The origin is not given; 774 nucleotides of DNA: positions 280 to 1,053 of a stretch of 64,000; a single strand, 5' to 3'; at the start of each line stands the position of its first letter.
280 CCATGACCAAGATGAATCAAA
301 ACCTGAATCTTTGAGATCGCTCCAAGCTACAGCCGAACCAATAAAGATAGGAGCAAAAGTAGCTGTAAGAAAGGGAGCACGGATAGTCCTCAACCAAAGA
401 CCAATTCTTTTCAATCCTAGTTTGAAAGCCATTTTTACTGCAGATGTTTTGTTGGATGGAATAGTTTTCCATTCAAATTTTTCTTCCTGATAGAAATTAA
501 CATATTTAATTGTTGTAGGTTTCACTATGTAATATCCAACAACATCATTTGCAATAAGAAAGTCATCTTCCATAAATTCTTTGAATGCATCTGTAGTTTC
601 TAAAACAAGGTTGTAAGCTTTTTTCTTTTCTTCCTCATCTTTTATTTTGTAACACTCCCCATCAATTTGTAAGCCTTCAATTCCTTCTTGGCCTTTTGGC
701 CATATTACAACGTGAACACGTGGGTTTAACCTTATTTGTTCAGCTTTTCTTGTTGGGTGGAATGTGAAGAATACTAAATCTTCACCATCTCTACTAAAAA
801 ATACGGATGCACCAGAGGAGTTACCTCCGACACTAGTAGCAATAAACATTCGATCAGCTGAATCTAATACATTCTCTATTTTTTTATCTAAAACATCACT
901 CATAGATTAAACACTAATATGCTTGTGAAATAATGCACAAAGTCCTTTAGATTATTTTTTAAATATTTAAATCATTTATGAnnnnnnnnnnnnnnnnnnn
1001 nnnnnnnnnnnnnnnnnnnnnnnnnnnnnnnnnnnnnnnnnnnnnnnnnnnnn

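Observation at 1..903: Rosetta-stone fusion: PNPOx-like split-barrel domain fused to a MenA-like DHNA prenyltransferase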

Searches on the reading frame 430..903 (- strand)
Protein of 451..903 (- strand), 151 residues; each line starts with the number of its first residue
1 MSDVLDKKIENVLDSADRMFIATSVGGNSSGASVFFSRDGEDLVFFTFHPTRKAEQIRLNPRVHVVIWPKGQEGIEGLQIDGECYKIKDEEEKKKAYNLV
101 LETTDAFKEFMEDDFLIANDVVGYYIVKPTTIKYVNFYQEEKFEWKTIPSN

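Call 21: search_solved_structures(query=window:451-903:-, max_evalue=10, show_alignments=3)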
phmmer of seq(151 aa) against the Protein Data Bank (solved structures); distinct sequences matched with E-value up to 10: 15.
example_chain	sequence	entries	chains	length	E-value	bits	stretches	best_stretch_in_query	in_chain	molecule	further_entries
7pzy_AE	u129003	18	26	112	0.008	19.3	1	46-96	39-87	Ribosomal 60S subunit protein L31B | 60S ribosomal protein L31-B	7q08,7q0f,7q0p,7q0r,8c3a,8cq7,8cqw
2r6r_1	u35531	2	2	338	0.026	17.6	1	8-123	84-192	Cell division protein ftsZ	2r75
3db0_A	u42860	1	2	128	0.073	16.2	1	3-99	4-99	Lin2891 protein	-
3ec6_A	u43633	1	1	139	0.1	15.7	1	8-101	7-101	General stress protein 26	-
6zj3_Lt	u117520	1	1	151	0.16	15.1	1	52-100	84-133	Ribosomal protein eL31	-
7pwg_d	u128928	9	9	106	0.47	13.5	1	52-108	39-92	Ribosomal protein L31B | 60S ribosomal protein eL31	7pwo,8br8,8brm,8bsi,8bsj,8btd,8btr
6ynx_i1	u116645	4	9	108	0.65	13.1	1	86-147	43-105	Inhibitor of F1 (IF1)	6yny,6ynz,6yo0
2hq9_A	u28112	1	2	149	0.68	13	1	34-89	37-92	Mll6688 protein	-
3jbn_A7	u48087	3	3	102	0.86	12.7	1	55-109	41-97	60S ribosomal protein eL31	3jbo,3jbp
9spj_f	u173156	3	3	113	0.94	12.6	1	55-99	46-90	60S ribosomal protein L31-A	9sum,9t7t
6ylz_AAA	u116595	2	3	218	0.96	12.5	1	36-67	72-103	Pyridoxine/pyridoxamine 5'-phosphate oxidase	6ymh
3j79_7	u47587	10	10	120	1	12.5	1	55-109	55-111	60S ribosomal protein eL31 | 60S ribosomal protein L31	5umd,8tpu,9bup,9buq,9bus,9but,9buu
6hlk_A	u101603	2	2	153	1.1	12.4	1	64-89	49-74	Redirecting phage packaging protein C (RppC)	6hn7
1dnl_A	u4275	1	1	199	1.1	12.3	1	38-67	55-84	PYRIDOXINE 5'-PHOSPHATE OXIDASE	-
1g76_A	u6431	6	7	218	1.3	12.1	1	38-67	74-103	PYRIDOXINE 5`-PHOSPHATE OXIDASE | PYRIDOXINE 5'-PHOSPHATE OXIDASE | Pyridoxamine 5'-phosphate oxidase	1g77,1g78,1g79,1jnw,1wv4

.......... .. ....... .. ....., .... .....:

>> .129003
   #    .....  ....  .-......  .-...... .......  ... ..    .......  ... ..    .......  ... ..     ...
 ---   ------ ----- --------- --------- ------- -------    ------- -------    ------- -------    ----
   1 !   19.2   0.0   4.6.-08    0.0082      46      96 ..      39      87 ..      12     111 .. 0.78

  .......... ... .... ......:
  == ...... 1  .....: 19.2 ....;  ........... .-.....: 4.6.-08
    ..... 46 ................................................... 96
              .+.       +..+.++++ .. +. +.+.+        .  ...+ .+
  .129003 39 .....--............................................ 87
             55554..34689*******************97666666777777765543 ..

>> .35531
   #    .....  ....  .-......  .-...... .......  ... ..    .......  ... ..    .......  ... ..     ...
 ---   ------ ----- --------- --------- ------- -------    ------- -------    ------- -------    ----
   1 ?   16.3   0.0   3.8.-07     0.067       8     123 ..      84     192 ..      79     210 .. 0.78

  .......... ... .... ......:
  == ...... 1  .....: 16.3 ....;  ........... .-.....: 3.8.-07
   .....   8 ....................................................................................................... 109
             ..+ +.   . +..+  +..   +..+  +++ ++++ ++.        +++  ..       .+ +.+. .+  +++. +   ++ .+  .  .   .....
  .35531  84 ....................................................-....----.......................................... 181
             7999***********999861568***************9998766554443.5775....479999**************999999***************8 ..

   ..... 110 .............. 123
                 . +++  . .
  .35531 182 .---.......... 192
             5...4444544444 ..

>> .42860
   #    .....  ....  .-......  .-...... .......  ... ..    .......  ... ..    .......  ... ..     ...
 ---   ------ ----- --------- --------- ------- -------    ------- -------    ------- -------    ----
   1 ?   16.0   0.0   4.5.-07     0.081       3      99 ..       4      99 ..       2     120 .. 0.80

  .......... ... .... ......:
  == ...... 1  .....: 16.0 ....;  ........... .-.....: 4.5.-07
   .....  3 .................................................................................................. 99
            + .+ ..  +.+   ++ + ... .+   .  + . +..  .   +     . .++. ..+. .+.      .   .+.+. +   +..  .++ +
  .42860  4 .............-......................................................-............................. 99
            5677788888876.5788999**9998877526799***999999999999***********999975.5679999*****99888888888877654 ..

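Call 47: predict_structure(alignment_id=A2)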
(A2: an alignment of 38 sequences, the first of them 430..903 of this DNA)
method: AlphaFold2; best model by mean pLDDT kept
length: 158 residues; sequences in the alignment: 38
mean_pLDDT: 93.7   pTM: 0.87
mean pLDDT of the five models: 93.7, 93.5, 93.1, 92.7, 92.2
residues with pLDDT >= 90: 134; 70-90: 21; 50-70: 2; < 50: 1
segments of 3 or more residues with pLDDT < 50: none
pLDDT, mean of each block of 10 residues (from residue 1): 92 97 94 96 94 88 96 89 97 98 97 97 97 96 94 72
secondary structure, 60 per line:
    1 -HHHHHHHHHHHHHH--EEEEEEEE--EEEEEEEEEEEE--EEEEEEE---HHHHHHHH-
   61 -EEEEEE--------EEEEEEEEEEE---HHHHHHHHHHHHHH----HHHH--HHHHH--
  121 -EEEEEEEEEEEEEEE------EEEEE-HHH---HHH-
elements in order: H2-15 E18-25 E28-39 E42-48 H52-59 E62-67 E76-86 H90-103 H108-111 H114-118 E122-136 E143-147

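Call 51: fold_search(model_id=the predicted structure, library=pdb)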
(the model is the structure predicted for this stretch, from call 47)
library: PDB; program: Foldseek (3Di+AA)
matches with E <= 10: 742; with E <= 0.001: 144
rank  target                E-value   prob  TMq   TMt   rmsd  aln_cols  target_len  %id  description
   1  2i02_A                6.6e-09  1.00  0.69  0.76   3.6       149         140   17  CRYSTAL STRUCTURE OF a pyridoxamine 5'-phosphate oxidase-like family protein (NPUN_R6570) FROM NOSTOC PUNCTIFORME PCC  (released 2006-08-29)
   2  2arz_A                9.3e-09  1.00  0.70  0.48   3.4       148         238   15  Crystal Structure of Protein of Unknown Function from Pseudomonas aeruginosa (released 2005-10-04)
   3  3db0_B                1.4e-08  1.00  0.67  0.84   2.7       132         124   23  Crystal structure of Putative Pyridoxamine 5'-phosphate oxidase (NP_472219.1) from LISTERIA INNOCUA at 2.00 A resoluti (released 2008-07-29)
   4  2arz_B                3.1e-08  1.00  0.68  0.47   3.7       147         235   14  Crystal Structure of Protein of Unknown Function from Pseudomonas aeruginosa (released 2005-10-04)
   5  5bnc_B                3.7e-08  1.00  0.73  0.49   2.4       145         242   13  Structure of heme binding protein MSMEG_6519 from Mycobacterium smegmatis (released 2015-10-21)
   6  2i02_B                4.7e-08  1.00  0.67  0.75   3.5       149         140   16  CRYSTAL STRUCTURE OF a pyridoxamine 5'-phosphate oxidase-like family protein (NPUN_R6570) FROM NOSTOC PUNCTIFORME PCC  (released 2006-08-29)
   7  3ec6                  9.4e-08  1.00  0.68  0.82   2.7       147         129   20  Crystal structure of the General Stress Protein 26 from Bacillus anthracis str. Sterne (released 2008-09-16)
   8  2i51_B                9.4e-08  1.00  0.61  0.52   6.9       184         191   13  CRYSTAL STRUCTURE OF a pyridoxamine 5'-phosphate oxidase-related, FMN binding protein (NPUN_F5749) FROM NOSTOC PUNCTIF (released 2006-09-05)
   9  2a2j_A                9.4e-08  1.00  0.55  0.45  10.4       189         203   16  Crystal structure of a putative pyridoxine 5'-phosphate oxidase (Rv2607) from Mycobacterium tuberculosis (released 2005-08-23)
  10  1jnw                  1.1e-07  1.00  0.55  0.42   9.2       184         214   16  Active Site Structure of E. coli pyridoxine 5'-phosphate Oxidase (released 2001-08-01)
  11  5bnc_A                1.2e-07  1.00  0.74  0.48   2.3       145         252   14  Structure of heme binding protein MSMEG_6519 from Mycobacterium smegmatis (released 2015-10-21)
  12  1dnl                  1.2e-07  1.00  0.54  0.45   9.2       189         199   16  X-RAY STRUCTURE OF ESCHERICHIA COLI PYRIDOXINE 5'-PHOSPHATE OXIDASE COMPLEXED WITH FMN AT 1.8 ANGSTROM RESOLUTION (released 2000-01-05)
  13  2fur_A                1.3e-07  1.00  0.58  0.49   7.6       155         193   16  CRYSTAL STRUCTURE OF A PUTATIVE FMN-BINDING PROTEIN (TA1372) FROM THERMOPLASMA ACIDOPHILUM AT 1.80 A RESOLUTION (released 2006-02-28)
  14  2fg9                  1.3e-07  1.00  0.63  0.60   4.4       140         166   20  CRYSTAL STRUCTURE OF A PUTATIVE 5-NITROIMIDAZOLE ANTIBIOTIC RESISTANCE PROTEIN (BT_3078) FROM BACTEROIDES THETAIOTAOMICR (released 2006-01-10)
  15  6vna_A                1.4e-07  1.00  0.70  0.74   3.2       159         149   14  Pden_1323 (released 2021-02-03)
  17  3db0_A                1.6e-07  1.00  0.58  0.77   4.4       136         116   24  Crystal structure of Putative Pyridoxamine 5'-phosphate oxidase (NP_472219.1) from LISTERIA INNOCUA at 2.00 A resoluti (released 2008-07-29)
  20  9bl1                  1.7e-07  1.00  0.69  0.43   3.0       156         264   15  Crystal structure of heme-binding protein from Populus trichocarpa (released 2025-03-12)
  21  6m0a_D                1.8e-07  1.00  0.70  0.46   3.9       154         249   14  The heme-bound structure of the chloroplast protein At3g03890 (released 2020-12-16)
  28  6m0a_B                3.0e-07  1.00  0.69  0.45   4.0       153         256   14  The heme-bound structure of the chloroplast protein At3g03890 (released 2020-12-16)
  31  6m0a_A                3.2e-07  1.00  0.68  0.45   4.1       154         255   13  The heme-bound structure of the chloroplast protein At3g03890 (released 2020-12-16)
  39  6vna_B                5.3e-07  1.00  0.71  0.74   3.1       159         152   14  Pden_1323 (released 2021-02-03)
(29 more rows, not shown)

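Call 62: search_solved_structures(query=A4, max_evalue=1, show_alignments=4)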
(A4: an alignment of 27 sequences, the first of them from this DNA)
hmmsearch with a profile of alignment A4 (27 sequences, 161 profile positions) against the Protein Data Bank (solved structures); distinct sequences matched with E-value up to 1: 21.
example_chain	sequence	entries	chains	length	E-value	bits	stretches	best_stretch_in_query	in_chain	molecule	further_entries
3ec6_A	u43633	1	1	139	4e-08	36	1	7-145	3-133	General stress protein 26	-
3db0_A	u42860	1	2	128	2.8e-07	33.3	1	4-106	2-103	Lin2891 protein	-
6ylz_AAA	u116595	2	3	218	0.00067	22.3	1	12-70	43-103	Pyridoxine/pyridoxamine 5'-phosphate oxidase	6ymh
1dnl_A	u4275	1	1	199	0.00086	21.9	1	12-70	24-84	PYRIDOXINE 5'-PHOSPHATE OXIDASE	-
1g76_A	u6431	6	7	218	0.001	21.7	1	12-70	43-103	PYRIDOXINE 5`-PHOSPHATE OXIDASE | PYRIDOXINE 5'-PHOSPHATE OXIDASE | Pyridoxamine 5'-phosphate oxidase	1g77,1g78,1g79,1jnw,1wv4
2hti_A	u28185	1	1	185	0.0029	20.2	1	6-71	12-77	BH0577 protein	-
1rfe_A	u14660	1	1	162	0.004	19.8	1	9-107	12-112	hypothetical protein Rv2991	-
3f7e_A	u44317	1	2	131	0.004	19.7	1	28-90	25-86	Pyridoxamine 5'-phosphate oxidase-related, FMN-binding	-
9bl1_A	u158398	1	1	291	0.0042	19.7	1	10-157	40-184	Heme-binding protein, PtHOZ1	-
2a2j_A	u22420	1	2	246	0.0049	19.5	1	19-68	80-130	Pyridoxamine 5'-phosphate oxidase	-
2hq9_A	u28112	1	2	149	0.0054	19.3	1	13-92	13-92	Mll6688 protein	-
2i02_A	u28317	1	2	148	0.023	17.3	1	41-99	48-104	general stress protein of COG3871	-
3tgv_A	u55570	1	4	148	0.041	16.5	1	8-77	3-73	Heme-binding protein HutZ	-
3hy8_A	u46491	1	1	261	0.2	14.2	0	18-93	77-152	Pyridoxine-5'-phosphate oxidase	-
1ci0_A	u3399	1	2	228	0.21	14.2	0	50-96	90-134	PROTEIN (PNP OXIDASE)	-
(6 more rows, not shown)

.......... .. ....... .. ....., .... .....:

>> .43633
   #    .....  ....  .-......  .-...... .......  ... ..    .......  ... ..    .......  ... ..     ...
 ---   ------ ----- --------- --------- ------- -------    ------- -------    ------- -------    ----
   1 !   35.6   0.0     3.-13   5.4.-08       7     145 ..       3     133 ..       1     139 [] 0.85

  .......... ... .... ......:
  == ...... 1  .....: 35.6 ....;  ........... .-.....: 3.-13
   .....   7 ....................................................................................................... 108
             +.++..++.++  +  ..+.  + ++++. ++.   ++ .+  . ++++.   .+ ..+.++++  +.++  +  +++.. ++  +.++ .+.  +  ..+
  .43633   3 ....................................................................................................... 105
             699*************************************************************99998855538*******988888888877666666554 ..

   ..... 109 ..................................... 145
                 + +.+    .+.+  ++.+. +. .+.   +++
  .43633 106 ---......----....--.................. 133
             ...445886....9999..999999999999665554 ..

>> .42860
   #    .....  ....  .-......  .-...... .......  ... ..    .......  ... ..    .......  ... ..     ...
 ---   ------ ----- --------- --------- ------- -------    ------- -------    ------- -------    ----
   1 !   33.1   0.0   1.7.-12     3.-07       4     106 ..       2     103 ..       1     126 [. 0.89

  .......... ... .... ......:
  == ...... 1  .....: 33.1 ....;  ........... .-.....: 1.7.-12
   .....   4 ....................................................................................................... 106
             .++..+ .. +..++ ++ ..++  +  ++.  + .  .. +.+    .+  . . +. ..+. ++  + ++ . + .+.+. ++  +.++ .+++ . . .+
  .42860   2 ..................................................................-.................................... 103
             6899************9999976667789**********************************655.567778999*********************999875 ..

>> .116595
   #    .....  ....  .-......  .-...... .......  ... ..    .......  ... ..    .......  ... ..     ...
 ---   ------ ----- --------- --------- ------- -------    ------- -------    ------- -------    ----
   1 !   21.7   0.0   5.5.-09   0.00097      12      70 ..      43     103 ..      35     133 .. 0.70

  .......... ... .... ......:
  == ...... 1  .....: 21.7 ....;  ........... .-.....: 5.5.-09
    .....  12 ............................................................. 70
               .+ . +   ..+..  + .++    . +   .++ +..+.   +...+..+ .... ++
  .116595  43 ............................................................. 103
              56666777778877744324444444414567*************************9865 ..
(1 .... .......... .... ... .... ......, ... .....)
